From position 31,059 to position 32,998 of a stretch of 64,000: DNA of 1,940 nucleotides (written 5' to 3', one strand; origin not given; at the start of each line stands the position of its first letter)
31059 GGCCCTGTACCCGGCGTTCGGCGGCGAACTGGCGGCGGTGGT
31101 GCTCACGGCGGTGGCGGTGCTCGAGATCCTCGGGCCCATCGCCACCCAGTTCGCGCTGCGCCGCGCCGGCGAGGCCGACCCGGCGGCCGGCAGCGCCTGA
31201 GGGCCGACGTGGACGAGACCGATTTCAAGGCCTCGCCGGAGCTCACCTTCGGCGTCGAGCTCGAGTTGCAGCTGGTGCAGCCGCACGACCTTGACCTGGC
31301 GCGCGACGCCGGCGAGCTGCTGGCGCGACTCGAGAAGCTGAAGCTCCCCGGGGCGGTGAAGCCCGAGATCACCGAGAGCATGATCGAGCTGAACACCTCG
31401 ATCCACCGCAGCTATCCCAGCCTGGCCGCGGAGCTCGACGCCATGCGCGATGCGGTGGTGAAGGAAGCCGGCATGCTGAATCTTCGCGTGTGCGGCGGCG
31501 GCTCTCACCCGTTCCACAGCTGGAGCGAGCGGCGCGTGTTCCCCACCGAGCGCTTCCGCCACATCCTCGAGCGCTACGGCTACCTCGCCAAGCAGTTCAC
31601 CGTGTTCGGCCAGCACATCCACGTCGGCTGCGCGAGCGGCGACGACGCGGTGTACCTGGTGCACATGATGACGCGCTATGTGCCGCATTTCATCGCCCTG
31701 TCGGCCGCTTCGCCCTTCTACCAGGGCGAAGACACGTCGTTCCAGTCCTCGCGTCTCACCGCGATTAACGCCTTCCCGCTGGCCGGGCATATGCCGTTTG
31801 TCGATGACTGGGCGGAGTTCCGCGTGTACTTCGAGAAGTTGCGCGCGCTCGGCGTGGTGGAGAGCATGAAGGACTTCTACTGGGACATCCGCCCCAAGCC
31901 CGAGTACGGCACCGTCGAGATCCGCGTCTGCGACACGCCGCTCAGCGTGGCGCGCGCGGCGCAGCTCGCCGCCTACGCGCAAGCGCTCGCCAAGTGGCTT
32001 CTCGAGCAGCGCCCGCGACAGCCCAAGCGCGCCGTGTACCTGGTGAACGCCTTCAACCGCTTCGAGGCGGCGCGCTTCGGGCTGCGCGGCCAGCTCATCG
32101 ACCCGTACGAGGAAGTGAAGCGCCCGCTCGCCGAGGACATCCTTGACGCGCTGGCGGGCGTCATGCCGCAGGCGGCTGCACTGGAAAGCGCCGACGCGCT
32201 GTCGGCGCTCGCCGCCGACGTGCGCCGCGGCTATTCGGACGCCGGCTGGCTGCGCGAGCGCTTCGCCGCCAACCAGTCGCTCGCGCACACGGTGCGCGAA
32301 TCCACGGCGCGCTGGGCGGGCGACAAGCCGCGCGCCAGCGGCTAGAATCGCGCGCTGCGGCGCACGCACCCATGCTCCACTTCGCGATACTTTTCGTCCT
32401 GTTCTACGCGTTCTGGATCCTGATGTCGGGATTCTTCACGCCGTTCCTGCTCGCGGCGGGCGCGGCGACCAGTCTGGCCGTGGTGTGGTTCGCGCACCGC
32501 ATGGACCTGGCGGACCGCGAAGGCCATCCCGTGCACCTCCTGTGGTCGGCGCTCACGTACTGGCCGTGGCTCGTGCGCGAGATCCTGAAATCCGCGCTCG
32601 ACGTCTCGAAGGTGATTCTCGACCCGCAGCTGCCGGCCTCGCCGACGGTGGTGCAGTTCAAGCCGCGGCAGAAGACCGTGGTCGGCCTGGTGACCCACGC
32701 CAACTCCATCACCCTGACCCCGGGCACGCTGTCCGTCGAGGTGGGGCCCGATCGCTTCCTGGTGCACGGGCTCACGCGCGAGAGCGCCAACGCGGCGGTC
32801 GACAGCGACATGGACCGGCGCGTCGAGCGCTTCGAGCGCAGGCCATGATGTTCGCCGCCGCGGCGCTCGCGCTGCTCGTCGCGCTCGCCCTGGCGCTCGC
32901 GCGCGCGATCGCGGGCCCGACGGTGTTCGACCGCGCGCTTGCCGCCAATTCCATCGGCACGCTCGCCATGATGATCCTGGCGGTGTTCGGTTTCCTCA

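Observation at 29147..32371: Gamma-glutamyl hydrolase-like / KTN-less Kef-type antiporter / YbdK ligase triad joined to the front of the Mrp-like operon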

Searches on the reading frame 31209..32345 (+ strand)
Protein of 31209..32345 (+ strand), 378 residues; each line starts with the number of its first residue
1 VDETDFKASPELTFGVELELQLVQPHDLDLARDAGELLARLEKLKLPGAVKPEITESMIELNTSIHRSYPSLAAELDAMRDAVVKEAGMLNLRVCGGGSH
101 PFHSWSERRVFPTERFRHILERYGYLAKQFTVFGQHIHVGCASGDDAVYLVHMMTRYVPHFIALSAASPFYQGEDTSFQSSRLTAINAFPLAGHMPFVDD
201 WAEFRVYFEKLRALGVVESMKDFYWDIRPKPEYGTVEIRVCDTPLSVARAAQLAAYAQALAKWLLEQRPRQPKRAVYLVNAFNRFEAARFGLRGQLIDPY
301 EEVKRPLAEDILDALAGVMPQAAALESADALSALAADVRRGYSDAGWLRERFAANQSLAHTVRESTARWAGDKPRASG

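Call 9: search_protein_families(library=pfam, proteins=[window:31209-32345:+])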
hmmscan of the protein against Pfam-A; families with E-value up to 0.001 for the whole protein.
window:31209-32345:+ (378 aa): 1 family
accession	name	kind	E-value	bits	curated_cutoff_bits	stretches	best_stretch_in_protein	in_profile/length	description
PF04107.18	GCS2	-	2.5e-61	208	21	1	14-291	1-290/291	Glutamate-cysteine ligase family 2(GCS2)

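Call 10: search_protein_families(library=ncbifam, proteins=[window:31209-32345:+])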
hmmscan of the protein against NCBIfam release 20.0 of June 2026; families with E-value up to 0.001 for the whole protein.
window:31209-32345:+ (378 aa): 9 families
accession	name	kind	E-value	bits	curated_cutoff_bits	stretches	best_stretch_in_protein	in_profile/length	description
NF010040.1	PRK13516.1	equivalog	3.4e-164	546.3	425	1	5-370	3-368/369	YbdK family carboxylate-amine ligase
TIGR02050.1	gshA_cyan_rel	subfamily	3.5e-96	321.9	176.4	1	13-297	1-287/287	YbdK family carboxylate-amine ligase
NF010043.0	PRK13517.1-3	equivalog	1.6e-79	267.5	409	1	4-344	3-348/381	glutamate--cysteine ligase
NF010039.0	PRK13515.1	equivalog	1.7e-74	250.8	371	1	7-364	5-364/378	carboxylate-amine ligase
NF010042.0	PRK13517.1-2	equivalog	1.8e-64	217.9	427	1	4-356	3-354/376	glutamate--cysteine ligase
NF010044.0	PRK13517.1-4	equivalog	7.3e-59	199.6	437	1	3-344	5-345/372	glutamate--cysteine ligase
NF010041.0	PRK13517.1-1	subfamily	3.8e-56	190.9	332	1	13-366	6-361/368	glutamate--cysteine ligase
NF010045.0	PRK13518.1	equivalog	5.3e-37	127.6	395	1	13-307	14-310/360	glutamate--cysteine ligase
TIGR02048.1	gshA_cyano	equivalog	4e-09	35.9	249.05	1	132-349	114-341/376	glutamate--cysteine ligase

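Call 33: search_dna_similar(query=window:31209-32345:+, collection=plasmids, mode=protein, max_rows=40, max_evalue=1e-20)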
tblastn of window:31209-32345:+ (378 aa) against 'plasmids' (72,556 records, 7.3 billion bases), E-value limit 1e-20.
Records with a match: 39; places in all: 40; records where one place covers at least 80% of the query: 24.
Best place of each record, by identity: <60% 39.
By first word of the organism name: Escherichia 10; Paracoccus 10; Klebsiella 3; Streptomyces 3; Legionella 2; Rhodococcus 2; Caballeronia 1; Enterobacter 1; Nonomuraea 1; Tsukamurella 1; and 5 more.
By predicted mobility (MOB-suite, as given by PLSDB): non-mobilizable 32; mobilizable 4; conjugative 3.
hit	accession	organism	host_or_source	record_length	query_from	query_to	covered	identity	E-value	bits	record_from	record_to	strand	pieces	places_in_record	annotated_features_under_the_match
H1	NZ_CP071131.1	Caballeronia sp. M1242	Homo sapiens,ETA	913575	6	371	97%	47.3%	4e-99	329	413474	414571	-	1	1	YbdK family carboxylate-amine ligase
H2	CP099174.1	Escherichia coli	culture,Pooled soil sample collected ...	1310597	5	372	97%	45.4%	1e-97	325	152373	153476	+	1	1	ybdK: YbdK family carboxylate-amine ligase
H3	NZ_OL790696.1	Escherichia coli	-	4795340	5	372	97%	45.4%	1e-97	325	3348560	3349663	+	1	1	none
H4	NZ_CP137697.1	Escherichia coli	whole organism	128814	5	372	97%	45.4%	1e-97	325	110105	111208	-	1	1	ybdK: YbdK family carboxylate-amine ligase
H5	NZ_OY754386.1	Escherichia coli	hen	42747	5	372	97%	45.4%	2e-97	324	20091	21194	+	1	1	ybdK: YbdK family carboxylate-amine ligase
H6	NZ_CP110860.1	Escherichia coli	SW4848was obtained from City Park Lake, ...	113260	5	372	97%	45.4%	2e-97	324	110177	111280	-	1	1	ybdK: YbdK family carboxylate-amine ligase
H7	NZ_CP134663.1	Escherichia coli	Larus michahellis,bacteria,cloaca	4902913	5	372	97%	45.1%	1e-96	322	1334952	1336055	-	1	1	none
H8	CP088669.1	Escherichia coli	Homo sapiens,blood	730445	5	372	97%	44.6%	2e-95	318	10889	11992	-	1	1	ybdK: YbdK family carboxylate-amine ligase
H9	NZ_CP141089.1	Escherichia coli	Homo sapiens,Infected Human Urine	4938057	5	372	97%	44.6%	2e-95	318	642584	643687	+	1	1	none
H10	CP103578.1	Enterobacter hormaechei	Homo sapiens,blood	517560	5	370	97%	43.4%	4e-93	311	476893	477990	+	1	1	YbdK family carboxylate-amine ligase | efflux RND transporter permease subunit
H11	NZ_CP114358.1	Klebsiella variicola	Homo sapiens,Wound/Abscess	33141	1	371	98%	42.9%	1e-87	296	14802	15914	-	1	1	YbdK family carboxylate-amine ligase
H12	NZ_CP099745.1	Klebsiella pneumoniae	Homo sapiens,sputum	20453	1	371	98%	42.9%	3e-87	295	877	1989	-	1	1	YbdK family carboxylate-amine ligase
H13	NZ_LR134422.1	Legionella adelaidensis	environmental,Cooling tower water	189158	1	369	98%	41.7%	3e-91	306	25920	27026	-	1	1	YbdK family carboxylate-amine ligase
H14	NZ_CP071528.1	Legionella lytica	Acanthamoeba castellanii,bacterial ...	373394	1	370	98%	40.7%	8e-88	296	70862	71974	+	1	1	YbdK family carboxylate-amine ligase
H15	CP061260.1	Escherichia coli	Homo sapiens,cell culture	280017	5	296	77%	45.9%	4e-79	271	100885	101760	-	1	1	none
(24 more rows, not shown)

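Call 34: get_annotated_region(hit=H1, flank=6000)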
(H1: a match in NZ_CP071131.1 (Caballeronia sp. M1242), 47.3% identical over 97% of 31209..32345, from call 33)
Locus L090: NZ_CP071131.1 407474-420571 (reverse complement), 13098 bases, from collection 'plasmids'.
description: Caballeronia sp. M1242 plasmid unnamed2, complete sequence
organism: Caballeronia sp. M1242 (NCBI taxid 2814653)
taxonomy: Bacteria; Pseudomonadota; Betaproteobacteria; Burkholderiales; Burkholderiaceae; Caballeronia; Caballeronia sp. M1242
host: -; source: Homo sapiens,ETA; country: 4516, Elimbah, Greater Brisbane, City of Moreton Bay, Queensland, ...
typing (MOB-suite, as given by PLSDB): non-mobilizable
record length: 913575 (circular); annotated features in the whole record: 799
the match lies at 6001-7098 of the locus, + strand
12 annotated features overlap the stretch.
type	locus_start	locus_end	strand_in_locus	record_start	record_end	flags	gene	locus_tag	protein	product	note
CDS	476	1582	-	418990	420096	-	-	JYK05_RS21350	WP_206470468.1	sensor domain-containing diguanylate cyclase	-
CDS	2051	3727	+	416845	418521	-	-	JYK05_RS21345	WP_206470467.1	alkaline phosphatase family protein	-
CDS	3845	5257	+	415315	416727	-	-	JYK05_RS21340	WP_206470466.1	cytochrome c peroxidase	-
CDS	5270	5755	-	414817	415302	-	-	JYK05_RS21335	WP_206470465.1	SLATT domain-containing protein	-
CDS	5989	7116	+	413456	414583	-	-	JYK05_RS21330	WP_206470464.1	YbdK family carboxylate-amine ligase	GO:0042398 - cellular modified amino acid biosynthetic process [Evidence IEA]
CDS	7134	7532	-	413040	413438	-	-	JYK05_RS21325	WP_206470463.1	RidA family protein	-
CDS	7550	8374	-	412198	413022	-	-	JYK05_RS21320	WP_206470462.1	isocitrate lyase/phosphoenolpyruvate mutase family protein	-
CDS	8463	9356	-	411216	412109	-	-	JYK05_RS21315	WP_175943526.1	LysR family transcriptional regulator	GO:0006355 - regulation of DNA-templated transcription [Evidence IEA]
CDS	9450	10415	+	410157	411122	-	-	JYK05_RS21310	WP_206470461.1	NAD-dependent epimerase/dehydratase family protein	-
CDS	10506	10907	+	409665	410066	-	-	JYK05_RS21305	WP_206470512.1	hypothetical protein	-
CDS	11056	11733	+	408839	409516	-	-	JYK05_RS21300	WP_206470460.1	H-NS family nucleoid-associated regulatory protein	GO:0006355 - regulation of DNA-templated transcription [Evidence IEA]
CDS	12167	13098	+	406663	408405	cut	-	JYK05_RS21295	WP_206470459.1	tannase/feruloyl esterase family alpha/beta hydrolase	-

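Call 35: get_annotated_region(hit=H13, flank=6000)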
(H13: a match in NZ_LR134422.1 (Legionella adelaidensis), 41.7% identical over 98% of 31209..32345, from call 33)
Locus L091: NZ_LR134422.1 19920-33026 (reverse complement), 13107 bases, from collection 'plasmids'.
description: Legionella adelaidensis strain NCTC12735 plasmid 13, complete sequence
organism: Legionella adelaidensis (NCBI taxid 45056)
taxonomy: Bacteria; Pseudomonadota; Gammaproteobacteria; Legionellales; Legionellaceae; Legionella; Legionella adelaidensis
host: -; source: environmental,Cooling tower water; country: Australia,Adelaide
typing (MOB-suite, as given by PLSDB): non-mobilizable
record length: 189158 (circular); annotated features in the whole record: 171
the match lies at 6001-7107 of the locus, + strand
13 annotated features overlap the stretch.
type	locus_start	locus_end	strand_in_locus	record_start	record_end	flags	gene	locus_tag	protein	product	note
CDS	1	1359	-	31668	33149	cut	-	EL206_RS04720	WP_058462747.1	hypothetical protein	-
CDS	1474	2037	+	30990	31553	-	-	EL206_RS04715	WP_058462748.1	DUF488 domain-containing protein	-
CDS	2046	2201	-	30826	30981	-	-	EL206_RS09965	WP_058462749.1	hypothetical protein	-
CDS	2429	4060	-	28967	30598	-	-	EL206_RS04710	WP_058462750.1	electron transfer flavoprotein-ubiquinone oxidoreductase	GO:0022900 - electron transport chain [Evidence IEA]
CDS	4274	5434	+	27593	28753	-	argE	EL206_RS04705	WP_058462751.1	acetylornithine deacetylase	GO:0006592 - ornithine biosynthetic process [Evidence IEA]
CDS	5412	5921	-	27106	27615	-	-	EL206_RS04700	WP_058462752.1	GNAT family N-acetyltransferase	-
CDS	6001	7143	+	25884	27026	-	-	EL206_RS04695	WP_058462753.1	YbdK family carboxylate-amine ligase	GO:0042398 - cellular modified amino acid biosynthetic process [Evidence IEA]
CDS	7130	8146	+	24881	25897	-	-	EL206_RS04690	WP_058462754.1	cyclic nucleotide-binding domain-containing protein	-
CDS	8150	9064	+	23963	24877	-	-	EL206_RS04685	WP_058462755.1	class II glutamine amidotransferase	-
CDS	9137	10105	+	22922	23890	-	-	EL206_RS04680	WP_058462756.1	hypothetical protein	-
CDS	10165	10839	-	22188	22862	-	yjjG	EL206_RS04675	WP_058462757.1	pyrimidine 5'-nucleotidase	-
CDS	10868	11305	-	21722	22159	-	-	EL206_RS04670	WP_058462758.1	host attachment protein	-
CDS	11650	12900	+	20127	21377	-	-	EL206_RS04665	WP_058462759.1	MFS transporter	GO:0055085 - transmembrane transport [Evidence IEA]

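Call 36: get_annotated_region(hit=H2, flank=6000)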
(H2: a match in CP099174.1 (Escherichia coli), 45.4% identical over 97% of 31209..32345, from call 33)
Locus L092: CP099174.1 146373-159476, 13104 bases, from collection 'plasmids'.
description: Escherichia coli strain RHB23-SO-C02 plasmid unnamed1, complete sequence
organism: Escherichia coli (NCBI taxid 562)
taxonomy: Bacteria; Pseudomonadota; Gammaproteobacteria; Enterobacterales; Enterobacteriaceae; Escherichia; Escherichia coli
host: -; source: culture,Pooled soil sample collected from floor of sheep farm; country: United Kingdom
typing (MOB-suite, as given by PLSDB): non-mobilizable
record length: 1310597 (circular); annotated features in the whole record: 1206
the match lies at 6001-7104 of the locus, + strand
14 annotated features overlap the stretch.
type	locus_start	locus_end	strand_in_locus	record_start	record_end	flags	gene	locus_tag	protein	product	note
CDS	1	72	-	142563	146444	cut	entF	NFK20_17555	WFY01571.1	enterobactin non-ribosomal peptide synthetase EntF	-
CDS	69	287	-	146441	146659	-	ybdZ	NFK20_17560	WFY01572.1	enterobactin biosynthesis protein YbdZ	-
CDS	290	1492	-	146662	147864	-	fes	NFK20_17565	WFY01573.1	enterochelin esterase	-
CDS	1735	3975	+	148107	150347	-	fepA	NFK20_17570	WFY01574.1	siderophore enterobactin receptor FepA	-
CDS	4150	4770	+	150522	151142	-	entD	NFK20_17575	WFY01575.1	enterobactin synthase subunit EntD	-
CDS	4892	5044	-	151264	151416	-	hokE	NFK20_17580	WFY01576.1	type I toxin-antitoxin system toxin HokE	-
CDS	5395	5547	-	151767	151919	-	hokE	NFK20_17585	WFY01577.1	type I toxin-antitoxin system toxin HokE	-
CDS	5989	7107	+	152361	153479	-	ybdK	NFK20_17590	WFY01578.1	YbdK family carboxylate-amine ligase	-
CDS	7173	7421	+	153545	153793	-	ybdJ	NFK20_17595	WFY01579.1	DUF1158 domain-containing protein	-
CDS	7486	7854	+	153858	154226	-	ybdF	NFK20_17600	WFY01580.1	MmcQ/YjbR family DNA-binding protein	-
CDS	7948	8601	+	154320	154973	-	nfsB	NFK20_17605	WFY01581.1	oxygen-insensitive NAD(P)H nitroreductase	-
CDS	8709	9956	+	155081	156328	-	ybdG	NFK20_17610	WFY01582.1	mechanosensitive ion channel YbdG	-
CDS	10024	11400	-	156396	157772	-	pheP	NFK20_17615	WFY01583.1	phenylalanine transporter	-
CDS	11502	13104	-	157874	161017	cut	cusA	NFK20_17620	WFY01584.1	Cu(+)/Ag(+) efflux RND transporter permease subunit CusA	-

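Call 43: search_solved_structures(query=window:31209-32345:+, max_evalue=0.001, show_alignments=2)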
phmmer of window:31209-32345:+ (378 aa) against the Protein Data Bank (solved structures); distinct sequences matched with E-value up to 0.001: 2.
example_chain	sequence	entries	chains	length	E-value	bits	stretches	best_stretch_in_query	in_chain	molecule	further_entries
1tt4_A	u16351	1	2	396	9.5e-107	360.7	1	4-371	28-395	putative cytoplasmic protein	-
1r8g_A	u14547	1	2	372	6.9e-106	357.9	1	4-372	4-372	Hypothetical protein ybdK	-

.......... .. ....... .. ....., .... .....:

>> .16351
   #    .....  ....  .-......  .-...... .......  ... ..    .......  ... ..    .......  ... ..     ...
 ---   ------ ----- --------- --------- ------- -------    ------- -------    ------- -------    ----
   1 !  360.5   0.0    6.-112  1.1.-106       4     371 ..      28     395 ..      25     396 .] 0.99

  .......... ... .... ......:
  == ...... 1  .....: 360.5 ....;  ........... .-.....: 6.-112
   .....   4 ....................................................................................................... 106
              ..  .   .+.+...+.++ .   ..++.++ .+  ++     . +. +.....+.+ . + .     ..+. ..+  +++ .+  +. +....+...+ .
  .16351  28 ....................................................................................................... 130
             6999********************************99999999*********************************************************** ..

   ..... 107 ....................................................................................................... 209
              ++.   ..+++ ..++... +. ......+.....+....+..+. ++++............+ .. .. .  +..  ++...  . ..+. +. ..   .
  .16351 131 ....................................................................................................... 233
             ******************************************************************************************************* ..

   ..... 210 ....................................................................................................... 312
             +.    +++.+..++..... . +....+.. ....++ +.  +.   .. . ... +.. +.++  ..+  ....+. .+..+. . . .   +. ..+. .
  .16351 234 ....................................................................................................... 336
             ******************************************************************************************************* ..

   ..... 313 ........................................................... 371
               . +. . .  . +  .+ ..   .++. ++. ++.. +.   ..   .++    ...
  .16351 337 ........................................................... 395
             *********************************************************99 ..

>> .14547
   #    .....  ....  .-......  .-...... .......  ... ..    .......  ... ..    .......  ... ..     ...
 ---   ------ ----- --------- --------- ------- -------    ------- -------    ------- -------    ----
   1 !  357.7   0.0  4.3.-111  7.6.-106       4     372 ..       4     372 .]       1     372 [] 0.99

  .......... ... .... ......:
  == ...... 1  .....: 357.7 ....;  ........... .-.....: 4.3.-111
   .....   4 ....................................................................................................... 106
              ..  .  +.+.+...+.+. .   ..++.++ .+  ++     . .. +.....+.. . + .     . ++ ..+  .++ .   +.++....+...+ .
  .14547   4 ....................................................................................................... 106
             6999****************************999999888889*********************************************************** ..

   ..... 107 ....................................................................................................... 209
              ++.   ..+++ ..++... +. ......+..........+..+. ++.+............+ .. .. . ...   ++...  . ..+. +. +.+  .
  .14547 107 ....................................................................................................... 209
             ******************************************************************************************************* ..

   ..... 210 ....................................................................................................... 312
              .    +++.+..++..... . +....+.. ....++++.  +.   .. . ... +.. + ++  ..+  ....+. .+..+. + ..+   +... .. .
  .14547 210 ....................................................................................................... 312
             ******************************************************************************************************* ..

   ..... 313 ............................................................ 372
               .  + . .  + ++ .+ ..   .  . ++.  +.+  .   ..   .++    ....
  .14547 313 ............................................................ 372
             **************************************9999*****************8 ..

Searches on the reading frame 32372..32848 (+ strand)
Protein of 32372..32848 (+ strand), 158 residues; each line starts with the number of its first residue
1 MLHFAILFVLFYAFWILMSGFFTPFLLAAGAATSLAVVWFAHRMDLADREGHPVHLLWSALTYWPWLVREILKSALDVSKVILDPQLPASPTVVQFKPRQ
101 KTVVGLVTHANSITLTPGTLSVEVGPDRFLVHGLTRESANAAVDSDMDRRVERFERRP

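Call 9: search_protein_families(library=pfam, proteins=[window:32372-32848:+])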
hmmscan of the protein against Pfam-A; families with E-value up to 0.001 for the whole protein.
window:32372-32848:+ (158 aa): 1 family
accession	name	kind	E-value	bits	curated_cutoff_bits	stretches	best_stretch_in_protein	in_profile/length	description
PF01899.21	MNHE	-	3.8e-31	108.3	27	1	9-153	2-140/145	Na+/H+ ion antiporter subunit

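Call 10: search_protein_families(library=ncbifam, proteins=[window:32372-32848:+])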
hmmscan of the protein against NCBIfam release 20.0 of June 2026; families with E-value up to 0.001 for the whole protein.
window:32372-32848:+ (158 aa): 16 families
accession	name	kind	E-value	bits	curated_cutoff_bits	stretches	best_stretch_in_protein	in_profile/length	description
NF009295.0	PRK12652.1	equivalog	1.2e-29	103.6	290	1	3-151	170-320/368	monovalent cation/H+ antiporter subunit E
TIGR00942.1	2a6301s05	subfamily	6.2e-16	58.7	212.25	1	15-133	1-116/144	multicomponent Na+:H+ antiporter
NF009293.0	PRK12651.1-4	equivalog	3.2e-14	53.3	195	1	3-126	9-138/173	Na+/H+ antiporter subunit E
NF006519.0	PRK08965.1-3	equivalog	4e-14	52.7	190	1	5-152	4-149/158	Na+/H+ antiporter subunit E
NF005131.0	PRK06580.1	equivalog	6.8e-14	52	121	1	61-153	10-102/107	putative monovalent cation/H+ antiporter subunit E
NF009292.0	PRK12651.1-3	equivalog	2.6e-12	47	213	1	6-143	6-142/158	Na+/H+ antiporter subunit E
NF006518.0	PRK08965.1-2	equivalog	6.8e-12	45.5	159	1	6-152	14-158/166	Na+/H+ antiporter subunit E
NF004922.0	PRK06279.1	equivalog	5.1e-11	42.8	99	1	57-127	3-71/100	putative monovalent cation/H+ antiporter subunit E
NF006244.0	PRK08382.1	equivalog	1.6e-10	41.3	226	1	4-124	35-160/201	putative monovalent cation/H+ antiporter subunit E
NF009291.0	PRK12651.1-1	equivalog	8.6e-10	38.8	228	1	6-130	6-127/159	Na+/H+ antiporter subunit E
NF006517.0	PRK08965.1-1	equivalog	4.4e-08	33.5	180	1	6-136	6-137/161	Na+/H+ antiporter subunit E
NF009297.0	PRK12654.1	equivalog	5.2e-08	32.9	116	1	59-124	3-68/151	monovalent cation/H+ antiporter subunit E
NF006521.0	PRK08965.1-5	equivalog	1.9e-07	30.8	141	1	7-156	18-164/180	Na+/H+ antiporter subunit E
NF006245.0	PRK08383.1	subfamily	1.7e-06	28.1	192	1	27-128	31-132/168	putative monovalent cation/H+ antiporter subunit E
NF006520.0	PRK08965.1-4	equivalog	2.7e-06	27.4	175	1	2-144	5-147/162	Na+/H+ antiporter subunit E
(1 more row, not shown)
